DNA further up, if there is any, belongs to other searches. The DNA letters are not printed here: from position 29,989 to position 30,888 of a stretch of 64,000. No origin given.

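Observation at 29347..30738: Paralog 4 swaps the FGE-like domain for BspA-type leucine-rich repeats encoded by 66-bp tandem DNA repeats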

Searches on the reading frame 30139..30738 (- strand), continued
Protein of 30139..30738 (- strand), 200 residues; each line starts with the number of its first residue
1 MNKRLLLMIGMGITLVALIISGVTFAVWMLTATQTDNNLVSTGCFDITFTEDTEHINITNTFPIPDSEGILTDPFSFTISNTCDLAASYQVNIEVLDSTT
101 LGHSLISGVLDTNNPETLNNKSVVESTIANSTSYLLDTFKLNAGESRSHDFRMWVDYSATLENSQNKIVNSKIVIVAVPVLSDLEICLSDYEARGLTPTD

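Call 44: search_protein_families(library=ncbifam, alignment_id=A4, max_evalue=10)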
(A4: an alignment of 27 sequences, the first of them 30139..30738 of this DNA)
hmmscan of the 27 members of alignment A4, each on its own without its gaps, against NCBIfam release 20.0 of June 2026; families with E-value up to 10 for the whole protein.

A. member 1, window:30139-30738:- (200 aa): 0 families

B. families by the number of members that match (of 27 scanned): 29 families (the first 25 are shown)
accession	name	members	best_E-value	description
NF004285.1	PRK05696.1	4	0.028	flagellar basal body-associated protein FliL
TIGR02745.1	ccoG_rdxA_fixG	2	0.0032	cytochrome c oxidase accessory protein CcoG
NF045999.1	MAG1140_fam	2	0.018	MAG1140 family protein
NF006897.1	PRK09379.1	2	0.044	polyisoprenyl-teichoic acid--peptidoglycan teichoic acid transferase TagU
TIGR02543.1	List_Bact_rpt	1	7.9e-09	TIGR02543 family repeat protein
TIGR04088.1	cognate_SipW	1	0.0063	SipW-dependent-type signal peptide-containing protein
NF038058.1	adhes_P110_Nter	1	0.0076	P110/LppT family adhesin N-terminal domain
NF011940.0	PRK15411.1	1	0.0079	transcriptional regulator RcsA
NF052328.1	NeuramTDE0471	1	0.015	neuraminidase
NF033801.3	NprX_fam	1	0.021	NprX family peptide pheromone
TIGR01912.1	TatC-Arch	1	0.032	Sec-independent protein translocase TatC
NF046066.1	BioflmMtrxTasA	1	0.036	biofilm matrix protein TasA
TIGR02209.1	ftsL_broad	1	0.048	cell division protein FtsL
NF046080.1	PID_CTERM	1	0.052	PID-CTERM protein-sorting domain-containing protein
NF008109.0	PRK10856.1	1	0.053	cytoskeleton protein RodZ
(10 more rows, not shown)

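Call 74: find_encoding_contigs(protein=P0122, flank=8000, max_places=2)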
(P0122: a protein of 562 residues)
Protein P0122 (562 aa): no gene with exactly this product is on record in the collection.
